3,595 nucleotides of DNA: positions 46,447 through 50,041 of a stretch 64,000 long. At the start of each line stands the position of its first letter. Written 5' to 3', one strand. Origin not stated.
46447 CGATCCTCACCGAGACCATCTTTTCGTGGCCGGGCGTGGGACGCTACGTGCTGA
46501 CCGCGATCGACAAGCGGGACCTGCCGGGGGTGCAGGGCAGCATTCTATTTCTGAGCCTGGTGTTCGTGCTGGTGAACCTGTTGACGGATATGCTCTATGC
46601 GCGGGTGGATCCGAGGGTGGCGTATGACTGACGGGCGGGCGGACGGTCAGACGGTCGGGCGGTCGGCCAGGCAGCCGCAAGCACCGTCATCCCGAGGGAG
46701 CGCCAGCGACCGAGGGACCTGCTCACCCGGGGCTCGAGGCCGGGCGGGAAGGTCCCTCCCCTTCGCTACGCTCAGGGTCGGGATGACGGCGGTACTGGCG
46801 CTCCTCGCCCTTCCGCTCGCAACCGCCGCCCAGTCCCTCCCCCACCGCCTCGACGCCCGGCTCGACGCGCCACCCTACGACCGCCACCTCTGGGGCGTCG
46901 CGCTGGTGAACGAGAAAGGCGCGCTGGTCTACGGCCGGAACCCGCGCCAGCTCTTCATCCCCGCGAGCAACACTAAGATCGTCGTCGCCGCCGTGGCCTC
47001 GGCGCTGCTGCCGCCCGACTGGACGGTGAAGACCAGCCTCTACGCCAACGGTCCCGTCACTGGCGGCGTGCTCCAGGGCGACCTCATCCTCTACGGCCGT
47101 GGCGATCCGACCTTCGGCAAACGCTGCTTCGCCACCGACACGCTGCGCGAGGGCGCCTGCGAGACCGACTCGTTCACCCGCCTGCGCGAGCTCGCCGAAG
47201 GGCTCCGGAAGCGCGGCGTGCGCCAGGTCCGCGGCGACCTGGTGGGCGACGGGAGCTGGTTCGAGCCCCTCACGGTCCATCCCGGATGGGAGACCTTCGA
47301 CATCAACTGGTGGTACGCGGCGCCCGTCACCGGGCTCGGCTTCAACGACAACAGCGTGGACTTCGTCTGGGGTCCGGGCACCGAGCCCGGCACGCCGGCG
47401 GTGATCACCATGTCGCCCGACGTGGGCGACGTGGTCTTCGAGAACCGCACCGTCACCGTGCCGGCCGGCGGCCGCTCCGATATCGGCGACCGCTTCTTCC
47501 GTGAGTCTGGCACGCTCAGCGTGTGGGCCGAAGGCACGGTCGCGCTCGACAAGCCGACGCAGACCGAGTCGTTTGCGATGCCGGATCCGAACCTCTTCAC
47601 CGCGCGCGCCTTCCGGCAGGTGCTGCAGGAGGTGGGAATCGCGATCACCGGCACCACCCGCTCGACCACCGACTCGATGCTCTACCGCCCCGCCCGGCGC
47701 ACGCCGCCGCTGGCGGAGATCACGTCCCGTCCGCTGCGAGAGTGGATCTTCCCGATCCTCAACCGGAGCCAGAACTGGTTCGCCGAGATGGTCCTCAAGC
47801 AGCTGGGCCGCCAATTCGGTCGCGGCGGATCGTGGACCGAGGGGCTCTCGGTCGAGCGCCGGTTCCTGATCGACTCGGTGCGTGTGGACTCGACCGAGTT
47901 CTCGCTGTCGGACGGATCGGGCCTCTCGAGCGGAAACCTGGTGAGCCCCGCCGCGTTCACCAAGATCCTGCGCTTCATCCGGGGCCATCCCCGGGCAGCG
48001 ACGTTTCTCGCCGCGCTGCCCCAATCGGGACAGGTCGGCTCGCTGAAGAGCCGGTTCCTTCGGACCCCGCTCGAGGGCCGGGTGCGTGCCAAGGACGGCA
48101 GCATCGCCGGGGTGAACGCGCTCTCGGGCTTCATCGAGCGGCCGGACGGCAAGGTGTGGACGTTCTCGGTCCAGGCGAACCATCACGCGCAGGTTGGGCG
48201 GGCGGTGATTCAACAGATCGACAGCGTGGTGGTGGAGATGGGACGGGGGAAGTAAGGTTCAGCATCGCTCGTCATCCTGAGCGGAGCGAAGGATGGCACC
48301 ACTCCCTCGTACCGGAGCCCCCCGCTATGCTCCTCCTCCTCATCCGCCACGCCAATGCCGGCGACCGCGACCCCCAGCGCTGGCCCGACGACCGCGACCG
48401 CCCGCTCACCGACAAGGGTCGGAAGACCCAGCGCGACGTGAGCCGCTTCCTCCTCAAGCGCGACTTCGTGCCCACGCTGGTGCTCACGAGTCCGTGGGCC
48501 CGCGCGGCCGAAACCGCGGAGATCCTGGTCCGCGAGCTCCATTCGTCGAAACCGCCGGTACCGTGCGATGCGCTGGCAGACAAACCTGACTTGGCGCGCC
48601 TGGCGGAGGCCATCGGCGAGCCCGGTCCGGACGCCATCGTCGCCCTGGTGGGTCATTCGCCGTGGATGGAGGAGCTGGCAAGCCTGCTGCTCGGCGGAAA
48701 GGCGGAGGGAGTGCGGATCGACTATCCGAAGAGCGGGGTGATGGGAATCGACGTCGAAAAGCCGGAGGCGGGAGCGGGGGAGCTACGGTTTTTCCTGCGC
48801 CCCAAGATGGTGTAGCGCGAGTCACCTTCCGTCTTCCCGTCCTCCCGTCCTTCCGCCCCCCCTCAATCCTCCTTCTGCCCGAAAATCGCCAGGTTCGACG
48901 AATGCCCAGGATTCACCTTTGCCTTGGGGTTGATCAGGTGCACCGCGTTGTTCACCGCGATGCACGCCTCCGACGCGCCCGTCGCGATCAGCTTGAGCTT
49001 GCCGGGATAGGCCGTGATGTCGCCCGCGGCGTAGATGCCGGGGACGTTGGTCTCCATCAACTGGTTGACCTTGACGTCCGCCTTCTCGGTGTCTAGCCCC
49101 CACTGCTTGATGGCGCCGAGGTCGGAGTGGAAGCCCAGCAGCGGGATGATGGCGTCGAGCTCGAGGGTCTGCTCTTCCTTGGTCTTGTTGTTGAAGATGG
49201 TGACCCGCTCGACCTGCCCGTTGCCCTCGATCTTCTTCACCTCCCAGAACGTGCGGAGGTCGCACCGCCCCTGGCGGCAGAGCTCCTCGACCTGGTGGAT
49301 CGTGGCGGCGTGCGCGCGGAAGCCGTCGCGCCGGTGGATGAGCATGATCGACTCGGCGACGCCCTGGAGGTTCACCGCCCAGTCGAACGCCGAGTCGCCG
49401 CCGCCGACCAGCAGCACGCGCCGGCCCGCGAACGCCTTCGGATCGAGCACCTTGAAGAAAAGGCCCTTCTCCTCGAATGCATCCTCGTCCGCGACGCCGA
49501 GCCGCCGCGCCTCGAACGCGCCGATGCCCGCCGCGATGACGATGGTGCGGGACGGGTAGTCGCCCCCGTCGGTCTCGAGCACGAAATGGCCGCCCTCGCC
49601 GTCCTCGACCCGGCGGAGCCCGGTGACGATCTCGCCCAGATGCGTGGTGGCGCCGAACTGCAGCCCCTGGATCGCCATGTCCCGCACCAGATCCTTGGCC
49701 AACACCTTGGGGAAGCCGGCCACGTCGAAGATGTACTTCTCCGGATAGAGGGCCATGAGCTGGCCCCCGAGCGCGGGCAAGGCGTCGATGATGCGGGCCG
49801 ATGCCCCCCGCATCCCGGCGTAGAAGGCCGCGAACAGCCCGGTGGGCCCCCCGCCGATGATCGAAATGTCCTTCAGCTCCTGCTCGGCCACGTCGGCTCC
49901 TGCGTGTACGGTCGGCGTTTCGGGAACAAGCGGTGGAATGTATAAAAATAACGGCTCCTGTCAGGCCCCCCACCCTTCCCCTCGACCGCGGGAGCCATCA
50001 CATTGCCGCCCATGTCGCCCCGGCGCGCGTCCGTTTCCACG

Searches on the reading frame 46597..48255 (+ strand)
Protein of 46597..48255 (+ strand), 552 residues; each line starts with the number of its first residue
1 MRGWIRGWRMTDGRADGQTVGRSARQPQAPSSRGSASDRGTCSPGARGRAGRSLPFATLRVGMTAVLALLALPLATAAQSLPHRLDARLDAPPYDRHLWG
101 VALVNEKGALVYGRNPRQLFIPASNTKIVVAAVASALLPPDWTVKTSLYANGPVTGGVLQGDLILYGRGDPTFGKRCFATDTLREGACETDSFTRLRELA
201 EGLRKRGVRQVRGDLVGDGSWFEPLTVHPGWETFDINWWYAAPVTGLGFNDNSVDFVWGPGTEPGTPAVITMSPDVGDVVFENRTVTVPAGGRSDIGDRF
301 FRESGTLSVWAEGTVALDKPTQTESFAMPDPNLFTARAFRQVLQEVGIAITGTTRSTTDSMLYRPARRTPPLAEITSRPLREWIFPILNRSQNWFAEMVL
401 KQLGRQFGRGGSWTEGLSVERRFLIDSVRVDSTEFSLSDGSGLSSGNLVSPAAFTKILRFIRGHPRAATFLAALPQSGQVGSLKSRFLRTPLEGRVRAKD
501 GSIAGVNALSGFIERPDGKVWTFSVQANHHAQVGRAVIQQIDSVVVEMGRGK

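Call 42: search_protein_families(library=pfam, proteins=[window:46597-48255:+], max_evalue=0.00001)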
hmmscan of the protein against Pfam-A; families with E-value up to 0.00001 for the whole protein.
window:46597-48255:+ (552 aa): 1 family
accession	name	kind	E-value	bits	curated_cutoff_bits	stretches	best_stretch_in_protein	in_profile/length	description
PF02113.21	Peptidase_S13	-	3.4e-85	286.9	22.8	1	84-544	4-440/444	D-Ala-D-Ala carboxypeptidase 3 (S13) family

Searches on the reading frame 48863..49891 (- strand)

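Call 42: search_protein_families(library=pfam, proteins=[window:48863-49891:-], max_evalue=0.00001)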
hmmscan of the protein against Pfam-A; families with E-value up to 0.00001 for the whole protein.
window:48863-49891:- (342 aa): 5 families
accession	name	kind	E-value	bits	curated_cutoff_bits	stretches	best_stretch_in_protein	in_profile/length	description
PF07992.20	Pyr_redox_2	-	2e-27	96.8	26.1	1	8-306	2-288/291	Pyridine nucleotide-disulphide oxidoreductase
PF13738.12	Pyr_redox_3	-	1.6e-22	80.6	30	1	94-290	106-305/305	Pyridine nucleotide-disulphide oxidoreductase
PF00070.33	Pyr_redox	-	6.9e-08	33.3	22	1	158-232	1-79/82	Pyridine nucleotide-disulphide oxidoreductase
PF03486.20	HI0933_like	-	9.4e-07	28.9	50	0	8-44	2-38/244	HI0933-like protein Rossmann domain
PF01266.30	DAO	-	5.8e-06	26.5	27.9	0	67-128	150-209/353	FAD dependent oxidoreductase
